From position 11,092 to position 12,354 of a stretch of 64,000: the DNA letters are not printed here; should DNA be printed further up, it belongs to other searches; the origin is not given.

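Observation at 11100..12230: A 1.1 kb low-GC island with a perfect consensus sigma70 promoter driving an orphan gene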

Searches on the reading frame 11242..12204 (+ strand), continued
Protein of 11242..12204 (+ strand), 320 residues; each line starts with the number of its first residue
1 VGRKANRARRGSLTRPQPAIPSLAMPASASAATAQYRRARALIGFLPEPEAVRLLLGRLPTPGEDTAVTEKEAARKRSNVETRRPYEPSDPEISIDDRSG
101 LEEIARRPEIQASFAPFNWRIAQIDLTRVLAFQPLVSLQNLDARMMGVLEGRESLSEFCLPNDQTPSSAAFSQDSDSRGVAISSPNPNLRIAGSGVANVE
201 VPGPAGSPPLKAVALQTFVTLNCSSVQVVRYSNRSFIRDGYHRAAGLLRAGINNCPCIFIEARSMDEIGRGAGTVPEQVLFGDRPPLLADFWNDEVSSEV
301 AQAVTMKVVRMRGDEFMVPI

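Call 50: search_protein_families(library=pfam, proteins=[L001:6652-7473:+, L085:1075-1620:+, L086:1223-1807:+, L148:451-1131:+, L148:121-444:+, L122:4049-4771:+, L011:784-1701:+, L087:6318-6893:+], max_evalue=0.01)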
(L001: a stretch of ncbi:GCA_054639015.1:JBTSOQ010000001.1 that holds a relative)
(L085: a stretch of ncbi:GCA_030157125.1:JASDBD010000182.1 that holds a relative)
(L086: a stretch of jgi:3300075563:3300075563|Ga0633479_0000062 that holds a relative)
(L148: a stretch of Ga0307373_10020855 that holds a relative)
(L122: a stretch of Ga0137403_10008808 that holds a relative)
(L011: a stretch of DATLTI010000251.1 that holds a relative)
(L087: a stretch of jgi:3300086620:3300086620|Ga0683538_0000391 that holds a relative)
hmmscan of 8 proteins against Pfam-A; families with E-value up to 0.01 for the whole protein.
L001:6652-7473:+ (273 aa): 1 family
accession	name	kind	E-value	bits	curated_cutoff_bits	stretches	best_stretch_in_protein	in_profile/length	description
PF13560.12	HTH_31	-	0.00052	20.7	27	1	169-218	5-53/64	Helix-turn-helix domain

L085:1075-1620:+ (181 aa): 1 family
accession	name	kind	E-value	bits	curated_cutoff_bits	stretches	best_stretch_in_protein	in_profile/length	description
PF08808.17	RES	-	1.8e-08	35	23.2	1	14-165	2-141/157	RES domain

L086:1223-1807:+ (194 aa): 1 family
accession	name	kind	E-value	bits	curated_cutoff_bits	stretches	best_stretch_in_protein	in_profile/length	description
PF08808.17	RES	-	2.2e-05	25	23.2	1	30-156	5-125/157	RES domain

L148:451-1131:+ (226 aa): 1 family
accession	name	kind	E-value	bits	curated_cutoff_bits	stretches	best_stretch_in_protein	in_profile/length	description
PF06114.19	Peptidase_M78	-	0.002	18.4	22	1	104-179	43-98/123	IrrE N-terminal-like domain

L148:121-444:+ (107 aa): 3 families
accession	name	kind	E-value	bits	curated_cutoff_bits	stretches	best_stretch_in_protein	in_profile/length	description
PF01381.28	HTH_3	-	1e-10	41.9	23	1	15-67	3-49/55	Helix-turn-helix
PF13560.12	HTH_31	-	1.6e-08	35.2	27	1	9-76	2-64/64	Helix-turn-helix domain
PF12844.13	HTH_19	-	0.0058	17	30.2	1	17-68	8-53/64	Helix-turn-helix domain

L122:4049-4771:+ (240 aa): 1 family
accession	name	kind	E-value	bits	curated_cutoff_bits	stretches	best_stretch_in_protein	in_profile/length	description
PF06114.19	Peptidase_M78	-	9.6e-10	38.8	22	1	105-226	42-122/123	IrrE N-terminal-like domain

L011:784-1701:+ (305 aa): 0 families

L087:6318-6893:+ (191 aa): 0 families

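Call 52: search_protein_families(library=pfam, proteins=[L022:3742-5358:+, L022:5355-6434:+, L022:6886-7791:+, L022:7791-8630:+, L022:8627-9202:+, L022:9184-9894:+, L022:9891-11459:+, L022:12154-13539:+, L167:175-3159:+], max_evalue=0.001)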
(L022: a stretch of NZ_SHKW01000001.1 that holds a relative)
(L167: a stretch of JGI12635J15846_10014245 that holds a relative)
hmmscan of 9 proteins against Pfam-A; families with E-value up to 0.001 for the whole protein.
L022:3742-5358:+ (538 aa): 4 families
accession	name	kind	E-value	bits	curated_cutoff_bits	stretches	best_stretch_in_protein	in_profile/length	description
PF07685.20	GATase_3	-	9.6e-40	136.7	27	1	324-516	1-194/196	CobB/CobQ-like glutamine amidotransferase domain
PF01656.29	CbiA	-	1.9e-22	80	25.4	1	80-264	2-122/125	CobQ/CobB/MinD/ParA nucleotide binding domain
PF13500.12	AAA_26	-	3.9e-19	69.7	27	2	149-258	93-194/198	AAA domain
PF01174.25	SNO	-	0.00033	21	27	1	365-422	33-90/188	SNO glutamine amidotransferase family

L022:5355-6434:+ (359 aa): 1 family
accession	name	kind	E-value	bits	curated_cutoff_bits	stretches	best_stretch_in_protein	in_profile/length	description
PF02277.22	DBI_PRT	-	2.2e-130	435.2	22.6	1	16-354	1-329/329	Phosphoribosyltransferase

L022:6886-7791:+ (301 aa): 1 family
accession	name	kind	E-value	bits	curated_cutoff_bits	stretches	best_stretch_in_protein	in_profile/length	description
PF00300.27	His_Phos_1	-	7.3e-47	160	21.7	1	111-286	1-178/194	Histidine phosphatase superfamily (branch 1)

L022:7791-8630:+ (279 aa): 0 families

L022:8627-9202:+ (191 aa): 1 family
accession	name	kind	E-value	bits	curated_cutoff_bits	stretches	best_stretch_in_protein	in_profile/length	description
PF01923.23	Cob_adeno_trans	-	1e-48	166.1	24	1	3-166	1-170/171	Cobalamin adenosyltransferase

L022:9184-9894:+ (236 aa): 1 family
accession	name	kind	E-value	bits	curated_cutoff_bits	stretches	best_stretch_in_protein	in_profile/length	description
PF00881.29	Nitroreductase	-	1.3e-29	103.9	23.5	1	25-192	1-167/167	Nitroreductase family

L022:9891-11459:+ (522 aa): 3 families
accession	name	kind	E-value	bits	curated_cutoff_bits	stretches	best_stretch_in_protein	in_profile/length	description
PF07685.20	GATase_3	-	1.8e-48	165.3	27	1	263-453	1-195/196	CobB/CobQ-like glutamine amidotransferase domain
PF01656.29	CbiA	-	6e-21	75.1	25.4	1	6-233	1-116/125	CobQ/CobB/MinD/ParA nucleotide binding domain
PF13500.12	AAA_26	-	2.4e-12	47.6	27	1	4-233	1-195/198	AAA domain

L022:12154-13539:+ (461 aa): 1 family
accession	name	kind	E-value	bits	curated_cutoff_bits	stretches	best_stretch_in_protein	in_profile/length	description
PF00155.27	Aminotran_1_2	-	9.3e-47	160.4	19.7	1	119-446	2-359/361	Aminotransferase class I and II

L167:175-3159:+ (994 aa): 3 families
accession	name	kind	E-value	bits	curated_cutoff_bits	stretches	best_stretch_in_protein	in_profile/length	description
PF02867.20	Ribonuc_red_lgC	-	2.4e-137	459.2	23.9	1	190-752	1-523/523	Ribonucleotide reductase, barrel domain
PF08471.15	Ribonuc_red_2_N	-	2.1e-20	73.3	27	1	59-142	1-103/103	Class II vitamin B12-dependent ribonucleotide reductase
PF12637.14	TSCPD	-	6.5e-11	42.8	22.8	1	811-904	6-85/88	TSCPD domain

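Call 58: list_cluster_members(proteins=[P0001, P0122, P0006])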
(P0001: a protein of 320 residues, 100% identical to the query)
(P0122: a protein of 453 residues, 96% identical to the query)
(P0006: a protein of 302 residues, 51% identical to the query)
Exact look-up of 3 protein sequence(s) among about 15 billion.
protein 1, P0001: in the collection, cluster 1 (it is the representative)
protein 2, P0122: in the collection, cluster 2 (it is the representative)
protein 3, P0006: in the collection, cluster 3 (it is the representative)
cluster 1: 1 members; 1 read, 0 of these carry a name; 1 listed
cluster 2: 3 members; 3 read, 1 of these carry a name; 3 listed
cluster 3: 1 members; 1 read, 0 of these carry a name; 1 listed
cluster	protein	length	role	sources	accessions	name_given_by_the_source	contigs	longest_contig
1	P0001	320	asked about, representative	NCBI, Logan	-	-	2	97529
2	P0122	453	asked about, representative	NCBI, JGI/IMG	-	predicted ATPase with chaperone activity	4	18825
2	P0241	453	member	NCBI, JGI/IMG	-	-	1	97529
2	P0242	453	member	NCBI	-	-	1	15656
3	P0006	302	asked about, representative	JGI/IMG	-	-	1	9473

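Call 62: search_protein_families(library=pfam, alignment_id=A1, max_evalue=1)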
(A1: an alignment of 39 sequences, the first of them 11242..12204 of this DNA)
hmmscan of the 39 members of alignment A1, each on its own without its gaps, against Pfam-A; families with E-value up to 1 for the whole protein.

A. member 1, window:11242-12204:+ (320 aa): 0 families

B. families by the number of members that match (of 39 scanned): 11 families
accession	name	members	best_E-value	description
PF23719.1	VapB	30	0.006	Antitoxin VapB-like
PF10538.15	ITAM_Cys-rich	7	0.25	Hantavirus ITAM motif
PF22162.2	PFIN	4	0.067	Plasmid Fertility inhibition factor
PF18875.5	AF4_int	1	0.024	AF4 interaction motif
PF13646.12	HEAT_2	1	0.096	HEAT repeats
PF02743.24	dCache_1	1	0.13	Cache domain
PF09364.15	XFP_N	1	0.14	XFP N-terminal domain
PF03736.22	EPTP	1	0.14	EPTP domain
PF02933.23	CDC48_2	1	0.17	Cell division protein 48 (CDC48), domain 2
PF01830.25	Peptidase_C7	1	0.22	Peptidase C7 family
PF21387.2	Gp6_C-I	1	0.24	Baseplate structural protein gp6, C-terminal domain I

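Call 63: search_protein_families(library=phrogs, proteins=[window:11242-12204:+, L022:7791-8630:+, L167:3376-4245:+, L001:8001-8966:+], max_evalue=1)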
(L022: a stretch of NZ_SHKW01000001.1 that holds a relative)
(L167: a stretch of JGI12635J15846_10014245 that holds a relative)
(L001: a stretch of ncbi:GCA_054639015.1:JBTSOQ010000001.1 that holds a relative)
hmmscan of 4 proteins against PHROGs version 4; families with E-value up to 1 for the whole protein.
window:11242-12204:+ (320 aa): 1 family
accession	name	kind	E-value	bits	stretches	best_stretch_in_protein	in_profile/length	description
phrog_35811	-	unknown function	0.045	15.1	1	22-74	39-91/93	-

L022:7791-8630:+ (279 aa): 0 families

L167:3376-4245:+ (290 aa): 0 families

L001:8001-8966:+ (321 aa): 0 families

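Call 64: search_protein_families(library=pfam, proteins=[P0002, P0006, P0009, P0011, P0035, P0065, P0023, P0031], max_evalue=1)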
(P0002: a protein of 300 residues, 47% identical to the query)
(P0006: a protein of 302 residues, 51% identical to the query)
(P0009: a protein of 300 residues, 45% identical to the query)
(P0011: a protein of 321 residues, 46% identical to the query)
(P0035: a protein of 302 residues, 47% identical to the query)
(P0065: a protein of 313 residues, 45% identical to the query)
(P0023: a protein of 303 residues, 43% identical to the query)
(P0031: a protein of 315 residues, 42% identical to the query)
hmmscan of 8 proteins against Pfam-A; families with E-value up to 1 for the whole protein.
P0002 (300 aa): 2 families
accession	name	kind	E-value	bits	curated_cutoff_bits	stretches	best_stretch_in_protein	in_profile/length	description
PF23719.1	VapB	-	0.032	14.7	27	1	200-224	54-78/97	Antitoxin VapB-like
PF10538.15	ITAM_Cys-rich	-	0.26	11.7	27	1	206-217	10-21/36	Hantavirus ITAM motif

P0006 (302 aa): 1 family
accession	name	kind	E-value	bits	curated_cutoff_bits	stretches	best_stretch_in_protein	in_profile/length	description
PF23719.1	VapB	-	0.041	14.4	27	1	202-226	54-78/97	Antitoxin VapB-like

P0009 (300 aa): 1 family
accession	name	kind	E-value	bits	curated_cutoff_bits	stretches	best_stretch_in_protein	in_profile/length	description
PF23719.1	VapB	-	0.035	14.6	27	1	200-224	54-78/97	Antitoxin VapB-like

P0011 (321 aa): 1 family
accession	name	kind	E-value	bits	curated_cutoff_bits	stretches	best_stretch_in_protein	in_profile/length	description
PF23719.1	VapB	-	0.059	13.9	27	1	221-246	54-79/97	Antitoxin VapB-like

P0035 (302 aa): 0 families

P0065 (313 aa): 1 family
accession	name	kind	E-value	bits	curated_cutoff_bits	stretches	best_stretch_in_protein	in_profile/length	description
PF23719.1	VapB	-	0.094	13.3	27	1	215-242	56-80/97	Antitoxin VapB-like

P0023 (303 aa): 1 family
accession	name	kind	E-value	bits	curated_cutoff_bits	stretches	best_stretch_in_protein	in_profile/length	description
PF23719.1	VapB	-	0.1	13.2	27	1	203-238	55-87/97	Antitoxin VapB-like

P0031 (315 aa): 2 families
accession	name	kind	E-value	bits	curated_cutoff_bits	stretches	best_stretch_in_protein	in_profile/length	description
PF23719.1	VapB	-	0.12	12.9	27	1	215-240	54-79/97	Antitoxin VapB-like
PF10538.15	ITAM_Cys-rich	-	0.54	10.7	27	1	221-232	10-21/36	Hantavirus ITAM motif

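Call 66: search_protein_families(library=pfam, proteins=[L022:5-1654:+, L022:1651-3408:+, L022:3410-3970:+, L022:6431-7210:+, L022:11456-12439:+, L022:13515-13817:+, L022:14556-15179:-], max_evalue=0.001)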
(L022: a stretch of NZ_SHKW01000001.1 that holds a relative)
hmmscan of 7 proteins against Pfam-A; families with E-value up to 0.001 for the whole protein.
L022:5-1654:+ (549 aa): 1 family
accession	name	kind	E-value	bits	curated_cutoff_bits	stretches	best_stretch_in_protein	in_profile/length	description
PF02514.21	CobN-Mg_chel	-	2.7e-191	638.5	24.5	1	5-519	604-1087/1090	CobN/Magnesium Chelatase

L022:1651-3408:+ (585 aa): 7 families
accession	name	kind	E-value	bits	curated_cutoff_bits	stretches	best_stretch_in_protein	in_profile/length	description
PF01078.27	Mg_chelatase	-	3.5e-13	49.9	20.3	2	83-149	93-159/207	Magnesium chelatase, subunit ChlI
PF07728.20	AAA_5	-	1.4e-12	48.2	22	1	31-161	1-139/139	AAA domain (dynein-related subfamily)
PF17863.7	AAA_lid_2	-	1.4e-10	41.1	22.7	1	237-280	13-55/74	AAA lid domain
PF13519.12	VWA_2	-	9.7e-10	39.5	27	1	410-507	2-106/107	von Willebrand factor type A domain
PF00158.32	Sigma54_activat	-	1e-06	29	20.2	1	24-122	17-119/168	Sigma-54 interaction domain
PF00493.29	MCM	-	1.7e-05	24.4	23.3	1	31-153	59-178/224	MCM P-loop domain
PF05762.20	VWA_CoxE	-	2.3e-05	24.4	26.4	1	370-508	24-160/222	VWA domain containing CoxE-like protein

L022:3410-3970:+ (186 aa): 2 families
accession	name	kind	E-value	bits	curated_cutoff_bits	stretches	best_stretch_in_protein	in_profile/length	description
PF02283.22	CobU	-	7.5e-59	198.5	27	1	10-175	1-166/168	Cobinamide kinase / cobinamide phosphate guanyltransferase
PF01637.24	ATPase_2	-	8.2e-05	22.9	33.2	1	4-134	17-119/225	ATPase domain predominantly from Archaea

L022:6431-7210:+ (259 aa): 1 family
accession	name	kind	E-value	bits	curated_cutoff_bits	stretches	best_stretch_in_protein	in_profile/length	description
PF02654.20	CobS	-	1.3e-51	176.2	23.2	1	17-253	1-207/207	Cobalamin-5-phosphate synthase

L022:11456-12439:+ (327 aa): 1 family
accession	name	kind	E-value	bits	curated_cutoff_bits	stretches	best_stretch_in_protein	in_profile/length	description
PF03186.18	CobD_Cbib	-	1e-96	324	34.4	1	9-298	3-281/282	CobD/Cbib protein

L022:13515-13817:+ (100 aa): 1 family
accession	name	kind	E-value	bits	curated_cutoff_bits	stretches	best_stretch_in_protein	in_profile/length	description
PF00590.25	TP_methylase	-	3.5e-14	53.7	27.8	1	23-71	3-48/212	Tetrapyrrole (Corrin/Porphyrin) Methylases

L022:14556-15179:- (207 aa): 1 family
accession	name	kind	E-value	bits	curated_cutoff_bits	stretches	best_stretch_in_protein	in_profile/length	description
PF00239.26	Resolvase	-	9.5e-46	155.9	23.3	1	2-135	1-144/145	Resolvase, N terminal domain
